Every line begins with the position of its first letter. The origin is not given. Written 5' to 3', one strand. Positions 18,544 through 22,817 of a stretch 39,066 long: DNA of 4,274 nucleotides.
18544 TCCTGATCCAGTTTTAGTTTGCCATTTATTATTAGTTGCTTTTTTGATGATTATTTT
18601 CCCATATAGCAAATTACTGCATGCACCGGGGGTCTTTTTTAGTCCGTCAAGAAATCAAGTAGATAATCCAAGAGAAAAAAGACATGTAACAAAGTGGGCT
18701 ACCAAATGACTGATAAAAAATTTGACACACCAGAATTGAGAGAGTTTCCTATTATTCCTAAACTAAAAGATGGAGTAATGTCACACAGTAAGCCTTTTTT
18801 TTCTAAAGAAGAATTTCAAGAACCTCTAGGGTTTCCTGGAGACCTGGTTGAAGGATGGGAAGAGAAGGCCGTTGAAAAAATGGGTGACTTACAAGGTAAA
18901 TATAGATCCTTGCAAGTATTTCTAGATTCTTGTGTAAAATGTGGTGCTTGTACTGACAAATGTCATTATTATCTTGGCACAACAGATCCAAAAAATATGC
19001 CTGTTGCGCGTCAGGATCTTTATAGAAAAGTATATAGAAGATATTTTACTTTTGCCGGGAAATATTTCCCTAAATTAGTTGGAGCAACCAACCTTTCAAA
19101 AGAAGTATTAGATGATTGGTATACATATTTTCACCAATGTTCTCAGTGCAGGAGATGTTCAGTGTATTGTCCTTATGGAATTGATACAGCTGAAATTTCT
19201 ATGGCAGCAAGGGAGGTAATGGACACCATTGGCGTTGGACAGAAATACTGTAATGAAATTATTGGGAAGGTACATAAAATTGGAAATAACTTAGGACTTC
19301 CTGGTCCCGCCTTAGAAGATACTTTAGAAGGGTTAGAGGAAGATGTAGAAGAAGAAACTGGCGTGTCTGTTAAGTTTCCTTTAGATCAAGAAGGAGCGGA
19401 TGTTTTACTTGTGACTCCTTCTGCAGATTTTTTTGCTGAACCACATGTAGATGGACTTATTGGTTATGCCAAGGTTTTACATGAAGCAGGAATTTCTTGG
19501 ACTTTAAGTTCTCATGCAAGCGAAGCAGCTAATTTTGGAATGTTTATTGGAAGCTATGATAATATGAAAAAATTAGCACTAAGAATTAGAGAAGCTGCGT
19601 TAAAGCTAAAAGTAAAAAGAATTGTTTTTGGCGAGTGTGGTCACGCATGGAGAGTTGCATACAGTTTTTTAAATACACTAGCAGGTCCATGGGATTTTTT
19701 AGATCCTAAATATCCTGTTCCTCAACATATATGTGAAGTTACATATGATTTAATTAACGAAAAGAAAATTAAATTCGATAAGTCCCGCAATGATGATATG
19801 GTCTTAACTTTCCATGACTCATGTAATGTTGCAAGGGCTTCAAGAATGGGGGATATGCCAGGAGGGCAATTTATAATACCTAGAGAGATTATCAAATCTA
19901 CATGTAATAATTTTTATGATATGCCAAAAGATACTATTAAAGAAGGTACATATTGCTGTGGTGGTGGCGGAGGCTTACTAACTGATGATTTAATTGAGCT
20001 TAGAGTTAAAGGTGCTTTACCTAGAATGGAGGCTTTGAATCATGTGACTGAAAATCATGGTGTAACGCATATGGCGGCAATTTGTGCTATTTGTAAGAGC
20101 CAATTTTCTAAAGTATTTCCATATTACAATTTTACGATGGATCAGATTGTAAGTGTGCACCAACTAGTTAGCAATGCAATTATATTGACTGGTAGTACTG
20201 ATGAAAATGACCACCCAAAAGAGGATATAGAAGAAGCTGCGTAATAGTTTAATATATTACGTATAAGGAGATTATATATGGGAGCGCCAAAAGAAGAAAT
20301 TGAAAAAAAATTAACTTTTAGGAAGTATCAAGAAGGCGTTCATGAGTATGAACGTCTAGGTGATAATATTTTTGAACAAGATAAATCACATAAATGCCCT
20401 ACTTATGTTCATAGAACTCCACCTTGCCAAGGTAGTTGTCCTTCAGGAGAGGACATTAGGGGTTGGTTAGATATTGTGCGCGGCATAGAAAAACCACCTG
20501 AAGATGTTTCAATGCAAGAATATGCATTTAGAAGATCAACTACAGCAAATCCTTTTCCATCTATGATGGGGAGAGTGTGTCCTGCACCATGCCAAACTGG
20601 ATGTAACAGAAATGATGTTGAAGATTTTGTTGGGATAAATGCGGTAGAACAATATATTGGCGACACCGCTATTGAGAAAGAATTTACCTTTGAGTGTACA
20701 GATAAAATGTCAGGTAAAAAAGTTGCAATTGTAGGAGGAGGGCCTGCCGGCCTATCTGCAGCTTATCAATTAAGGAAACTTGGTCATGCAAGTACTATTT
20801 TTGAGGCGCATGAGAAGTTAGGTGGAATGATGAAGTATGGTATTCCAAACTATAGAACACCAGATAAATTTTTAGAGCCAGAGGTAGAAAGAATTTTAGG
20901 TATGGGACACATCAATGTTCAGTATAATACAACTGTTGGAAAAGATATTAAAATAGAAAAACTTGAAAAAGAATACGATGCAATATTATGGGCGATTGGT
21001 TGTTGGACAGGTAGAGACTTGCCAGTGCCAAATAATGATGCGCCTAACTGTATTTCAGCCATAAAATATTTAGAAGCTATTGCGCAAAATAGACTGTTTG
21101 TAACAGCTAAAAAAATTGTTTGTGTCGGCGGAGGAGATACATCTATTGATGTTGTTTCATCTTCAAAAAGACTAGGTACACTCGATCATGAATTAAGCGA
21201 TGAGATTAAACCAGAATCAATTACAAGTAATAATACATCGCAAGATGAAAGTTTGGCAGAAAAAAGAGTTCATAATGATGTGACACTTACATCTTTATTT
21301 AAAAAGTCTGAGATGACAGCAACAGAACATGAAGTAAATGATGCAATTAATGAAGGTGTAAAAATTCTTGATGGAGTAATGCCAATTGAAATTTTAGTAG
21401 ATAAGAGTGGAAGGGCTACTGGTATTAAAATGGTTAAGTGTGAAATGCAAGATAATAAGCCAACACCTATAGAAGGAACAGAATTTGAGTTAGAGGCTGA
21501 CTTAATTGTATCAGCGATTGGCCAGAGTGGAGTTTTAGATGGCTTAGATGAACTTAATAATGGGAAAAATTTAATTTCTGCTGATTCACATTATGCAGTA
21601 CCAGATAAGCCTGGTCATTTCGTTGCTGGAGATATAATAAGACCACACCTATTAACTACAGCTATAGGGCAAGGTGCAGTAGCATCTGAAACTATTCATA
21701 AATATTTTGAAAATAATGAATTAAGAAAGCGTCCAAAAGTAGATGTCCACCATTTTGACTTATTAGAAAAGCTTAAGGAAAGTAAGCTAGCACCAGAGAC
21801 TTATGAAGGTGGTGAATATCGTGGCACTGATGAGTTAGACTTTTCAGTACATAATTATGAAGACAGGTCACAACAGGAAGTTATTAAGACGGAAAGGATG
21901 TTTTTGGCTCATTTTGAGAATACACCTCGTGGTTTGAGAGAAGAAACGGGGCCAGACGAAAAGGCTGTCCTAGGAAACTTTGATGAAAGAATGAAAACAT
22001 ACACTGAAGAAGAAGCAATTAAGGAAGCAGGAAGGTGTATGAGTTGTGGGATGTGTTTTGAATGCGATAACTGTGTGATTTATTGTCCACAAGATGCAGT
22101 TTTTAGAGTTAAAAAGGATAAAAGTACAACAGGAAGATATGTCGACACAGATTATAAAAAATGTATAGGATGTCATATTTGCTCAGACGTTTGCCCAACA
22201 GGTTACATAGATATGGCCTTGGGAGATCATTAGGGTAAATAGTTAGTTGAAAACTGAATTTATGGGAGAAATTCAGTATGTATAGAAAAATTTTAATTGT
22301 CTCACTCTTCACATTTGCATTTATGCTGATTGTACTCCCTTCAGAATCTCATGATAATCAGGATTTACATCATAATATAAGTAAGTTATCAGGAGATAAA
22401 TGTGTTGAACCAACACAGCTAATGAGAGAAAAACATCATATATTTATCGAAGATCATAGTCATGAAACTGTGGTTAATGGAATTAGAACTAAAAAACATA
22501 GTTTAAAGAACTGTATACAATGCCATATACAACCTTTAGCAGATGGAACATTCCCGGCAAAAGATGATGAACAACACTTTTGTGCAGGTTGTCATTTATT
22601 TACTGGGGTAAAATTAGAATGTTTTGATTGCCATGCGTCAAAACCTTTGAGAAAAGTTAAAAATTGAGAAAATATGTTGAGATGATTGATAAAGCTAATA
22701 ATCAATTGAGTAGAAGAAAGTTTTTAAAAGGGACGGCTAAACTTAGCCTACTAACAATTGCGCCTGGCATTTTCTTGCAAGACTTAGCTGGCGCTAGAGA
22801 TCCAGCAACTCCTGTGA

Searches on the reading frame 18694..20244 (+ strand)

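Call 92: search_protein_families(library=ncbifam, proteins=[window:18694-20244:+], max_evalue=1e-10)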
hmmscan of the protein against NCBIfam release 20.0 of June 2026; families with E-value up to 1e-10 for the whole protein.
window:18694-20244:+ (516 aa): 3 families
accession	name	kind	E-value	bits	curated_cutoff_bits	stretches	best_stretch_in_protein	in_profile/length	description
NF045796.1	DsrK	equivalog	1.7e-183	610.4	400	1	32-511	4-450/453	sulfate reduction electron transfer complex DsrMKJOP subunit DsrK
NF045724.1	ferredox_TmcB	equivalog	3.8e-57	193.8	735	1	72-484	35-417/430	electron transfer complex ferredoxin TmcB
NF045711.1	sulf_resp_HmcF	equivalog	1.8e-40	139.1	750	1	73-429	55-386/457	sulfate respiration complex iron-sulfur protein HmcF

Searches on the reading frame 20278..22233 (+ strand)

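Call 92: search_protein_families(library=ncbifam, proteins=[window:20278-22233:+], max_evalue=1e-10)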
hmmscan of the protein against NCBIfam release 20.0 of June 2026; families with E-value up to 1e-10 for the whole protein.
window:20278-22233:+ (651 aa): 17 families
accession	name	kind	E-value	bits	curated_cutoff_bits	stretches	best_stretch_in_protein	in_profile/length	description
NF009410.0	PRK12771.1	subfamily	1.1e-210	701.1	516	1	7-649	7-565/566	NAD(P)-binding protein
NF009454.0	PRK12814.1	equivalog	4.5e-84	283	916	2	48-328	102-374/657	putative NADPH-dependent glutamate synthase small subunit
NF010590.0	PRK13984.1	equivalog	2e-70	237.7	946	2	50-305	198-451/611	putative oxidoreductase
TIGR01317.1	GOGAT_sm_gam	subfamily_domain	1.7e-61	208.6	447.7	1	48-477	50-478/485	glutamate synthase small subunit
NF009414.0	PRK12778.1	equivalog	8.8e-61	206.1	1103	2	46-301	335-594/752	bifunctional dihydroorotate dehydrogenase B NAD binding subunit/NADPH-dependent glutamate synthase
TIGR01318.1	gltD_gamma_fam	subfamily_domain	1.7e-58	198.3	482.95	1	33-301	35-306/467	glutamate synthase, small subunit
TIGR01316.1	gltA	equivalog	2.9e-57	194.4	471.75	2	35-301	23-296/449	NADPH-dependent glutamate synthase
NF009408.0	PRK12769.1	equivalog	1.2e-55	188.9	1003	2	33-301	220-492/659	formate-dependent uric acid utilization protein AegA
NF009409.0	PRK12770.1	subfamily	5e-47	160.7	343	2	135-301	5-197/360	putative glutamate synthase subunit beta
NF009451.0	PRK12809.1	equivalog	2.3e-45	155.1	1154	1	38-300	208-474/639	formate-dependent uric acid utilization protein YgfT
TIGR03315.1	Se_ygfK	equivalog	3e-45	154.1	835.3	1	40-299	437-688/1012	putative selenate reductase subunit YgfK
NF009413.0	PRK12775.1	equivalog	4.8e-44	150.4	1895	1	47-301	338-595/1006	putative trifunctional 2-polyprenylphenol hydroxylase/glutamate synthase subunit beta/ferritin domain-containing protein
NF045663.1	diclust_near_Sec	equivalog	1.3e-34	119.4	530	1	45-297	15-244/759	pyridine nucleotide-disulfide oxidoreductase/dicluster-binding protein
NF009415.0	PRK12779.1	equivalog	3.1e-30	104.8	1519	1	81-301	233-471/944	putative bifunctional glutamate synthase subunit beta/2-polyprenylphenol hydroxylase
NF041087.1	bile_acid_BaiCD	equivalog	2.8e-14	52.2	825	1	131-293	365-519/642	bile acid Fe-S flavoenzyme BaiCD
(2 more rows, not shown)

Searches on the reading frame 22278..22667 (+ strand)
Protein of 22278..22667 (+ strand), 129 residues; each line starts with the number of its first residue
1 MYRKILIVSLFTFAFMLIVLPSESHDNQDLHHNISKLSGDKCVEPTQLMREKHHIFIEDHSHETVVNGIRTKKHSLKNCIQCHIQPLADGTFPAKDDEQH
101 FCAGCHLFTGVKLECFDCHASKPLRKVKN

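Call 92: search_protein_families(library=ncbifam, proteins=[window:22278-22667:+], max_evalue=1e-10)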
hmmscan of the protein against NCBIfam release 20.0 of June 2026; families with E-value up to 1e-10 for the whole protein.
window:22278-22667:+ (129 aa): 1 family
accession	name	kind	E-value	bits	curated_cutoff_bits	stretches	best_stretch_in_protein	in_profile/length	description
NF038038.1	cytoc_DsrJ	equivalog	6.4e-13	49.1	100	1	5-119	12-121/121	sulfate reduction electron transfer complex DsrMKJOP subunit DsrJ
